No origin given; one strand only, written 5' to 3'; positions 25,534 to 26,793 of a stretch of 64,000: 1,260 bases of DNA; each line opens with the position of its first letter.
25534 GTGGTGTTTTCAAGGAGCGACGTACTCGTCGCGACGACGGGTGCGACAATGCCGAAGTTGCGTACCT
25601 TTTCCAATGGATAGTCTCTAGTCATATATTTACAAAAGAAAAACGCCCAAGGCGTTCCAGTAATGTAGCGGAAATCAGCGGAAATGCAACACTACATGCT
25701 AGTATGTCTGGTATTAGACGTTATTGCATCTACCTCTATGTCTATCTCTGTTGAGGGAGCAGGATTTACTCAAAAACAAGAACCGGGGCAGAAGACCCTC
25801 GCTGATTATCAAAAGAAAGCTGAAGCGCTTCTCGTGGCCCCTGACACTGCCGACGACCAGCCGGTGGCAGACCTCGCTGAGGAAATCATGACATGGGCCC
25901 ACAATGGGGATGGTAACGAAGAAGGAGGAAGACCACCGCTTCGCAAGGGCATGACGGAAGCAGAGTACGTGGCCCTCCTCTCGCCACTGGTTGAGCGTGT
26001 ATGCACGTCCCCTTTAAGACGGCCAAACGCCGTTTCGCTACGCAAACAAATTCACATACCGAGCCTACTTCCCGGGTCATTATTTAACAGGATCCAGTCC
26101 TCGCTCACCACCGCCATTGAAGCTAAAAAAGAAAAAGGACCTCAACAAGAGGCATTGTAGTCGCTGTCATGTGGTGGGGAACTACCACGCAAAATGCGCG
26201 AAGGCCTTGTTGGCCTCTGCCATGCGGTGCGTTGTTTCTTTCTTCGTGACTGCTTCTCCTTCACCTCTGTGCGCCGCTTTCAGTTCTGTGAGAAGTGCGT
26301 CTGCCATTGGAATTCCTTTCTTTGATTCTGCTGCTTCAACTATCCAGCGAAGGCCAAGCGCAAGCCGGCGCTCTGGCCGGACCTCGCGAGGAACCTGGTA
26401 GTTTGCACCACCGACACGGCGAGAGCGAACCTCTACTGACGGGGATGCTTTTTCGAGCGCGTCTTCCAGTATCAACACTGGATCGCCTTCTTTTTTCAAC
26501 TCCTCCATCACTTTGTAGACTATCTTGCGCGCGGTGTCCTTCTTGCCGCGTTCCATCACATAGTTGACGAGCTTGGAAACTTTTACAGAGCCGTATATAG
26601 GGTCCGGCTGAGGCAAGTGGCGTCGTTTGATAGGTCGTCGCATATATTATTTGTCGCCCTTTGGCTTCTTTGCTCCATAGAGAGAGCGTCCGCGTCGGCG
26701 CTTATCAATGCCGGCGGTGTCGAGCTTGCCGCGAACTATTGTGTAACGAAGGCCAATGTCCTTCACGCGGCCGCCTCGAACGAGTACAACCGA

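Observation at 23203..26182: fusA is preceded by a 92-codon ORF that re-encodes EF-G's first 17 residues with synonymous changes, plus a candidate attenuator; rpsG-fusA spacing is 840 nt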

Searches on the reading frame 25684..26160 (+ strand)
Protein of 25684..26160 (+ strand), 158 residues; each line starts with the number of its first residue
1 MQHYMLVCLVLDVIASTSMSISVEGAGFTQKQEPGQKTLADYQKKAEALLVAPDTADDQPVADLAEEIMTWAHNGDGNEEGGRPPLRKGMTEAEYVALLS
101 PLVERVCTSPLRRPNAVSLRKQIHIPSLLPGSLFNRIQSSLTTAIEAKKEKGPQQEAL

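Call 6: search_protein_families(library=pfam, proteins=[window:25684-26160:+], max_evalue=0.1)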
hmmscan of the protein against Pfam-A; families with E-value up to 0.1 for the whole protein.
window:25684-26160:+ (158 aa): 0 families
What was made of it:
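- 25684..26160 (+): ORF158, an orphan ORF on the strand opposite to fusA. It fills most of the rpsG-fusA spacer. Whether it codes for a protein is uncertain. No Pfam match (call 6).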

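Call 10: find_encoding_contigs(protein=window:25684-26160:+, flank=6000, max_places=10)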
Protein window:25684-26160:+ (158 aa): 2 contigs read that carry it; 1 place shown.
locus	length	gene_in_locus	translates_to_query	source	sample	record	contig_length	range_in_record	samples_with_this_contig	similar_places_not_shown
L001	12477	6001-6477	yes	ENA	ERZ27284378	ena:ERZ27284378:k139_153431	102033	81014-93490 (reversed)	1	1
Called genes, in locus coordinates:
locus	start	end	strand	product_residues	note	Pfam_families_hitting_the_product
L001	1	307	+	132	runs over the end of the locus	-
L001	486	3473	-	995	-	PF01471:PG_binding_1, PF00801:PKD (faint), PF10342:Kre9_KNH (faint)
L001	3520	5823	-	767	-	PF00009:GTP_EFTU, PF22042:EF-G_D2, PF03144:GTP_EFTU_D2, PF14492:EFG_III, PF16658:RF3_C (weak), PF03764:EFG_IV, PF00679:EFG_C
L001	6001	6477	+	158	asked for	-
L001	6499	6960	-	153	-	PF00177:Ribosomal_S7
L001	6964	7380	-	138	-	PF00164:Ribosom_S12_S23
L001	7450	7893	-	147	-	-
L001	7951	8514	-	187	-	PF02163:Peptidase_M50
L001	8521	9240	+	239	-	-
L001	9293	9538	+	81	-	PF00830:Ribosomal_L28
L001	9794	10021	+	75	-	-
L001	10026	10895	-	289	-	PF00753:Lactamase_B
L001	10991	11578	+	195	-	PF02777:Sod_Fe_C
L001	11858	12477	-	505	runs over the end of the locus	PF13567:DUF4131, PF03772:Competence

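Call 12: find_homologous_proteins(query=window:25684-26160:+, max_evalue=0.01)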
Query window:25684-26160:+ (158 aa): 1 proteins with E <= 0.01 among 176 candidates.
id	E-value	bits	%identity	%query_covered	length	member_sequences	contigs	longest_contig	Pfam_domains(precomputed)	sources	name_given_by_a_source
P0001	7.6e-85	300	100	89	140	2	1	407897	-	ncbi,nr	ncbi:MAG: hypothetical protein G01um10148_21 [Parcubacteria group bacterium Gr01-1014_8]|nr:MAG: hyp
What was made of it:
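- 25684..26160 (+): Its only match among 5.8 billion proteins is itself, a 140-aa hypothetical protein of Parcubacteria Gr01-1014_8 (call 12).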

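Call 28: find_encoding_contigs(protein=P0001, flank=4000, max_places=6)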
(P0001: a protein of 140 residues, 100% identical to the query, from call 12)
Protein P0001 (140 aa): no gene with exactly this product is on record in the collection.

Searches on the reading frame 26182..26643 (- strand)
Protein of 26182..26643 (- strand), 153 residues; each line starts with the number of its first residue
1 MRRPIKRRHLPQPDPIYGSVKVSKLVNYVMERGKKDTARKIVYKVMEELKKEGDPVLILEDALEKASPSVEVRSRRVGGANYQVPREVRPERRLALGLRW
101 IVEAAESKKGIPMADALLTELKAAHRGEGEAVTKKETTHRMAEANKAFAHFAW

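Call 6: search_protein_families(library=pfam, proteins=[window:26182-26643:-], max_evalue=0.1)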
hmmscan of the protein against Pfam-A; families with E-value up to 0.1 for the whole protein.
window:26182-26643:- (153 aa): 1 family
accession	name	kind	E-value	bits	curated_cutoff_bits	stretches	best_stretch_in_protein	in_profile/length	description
PF00177.27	Ribosomal_S7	-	1.9e-49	167.5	24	1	6-146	6-148/148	Ribosomal protein S7p/S5e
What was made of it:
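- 26182..26643 (-): rpsG, ribosomal protein S7. It is the upstream neighbour; rpsL lies at 27072..26647. Pfam Ribosomal_S7, E = 1.9e-49 (call 6).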
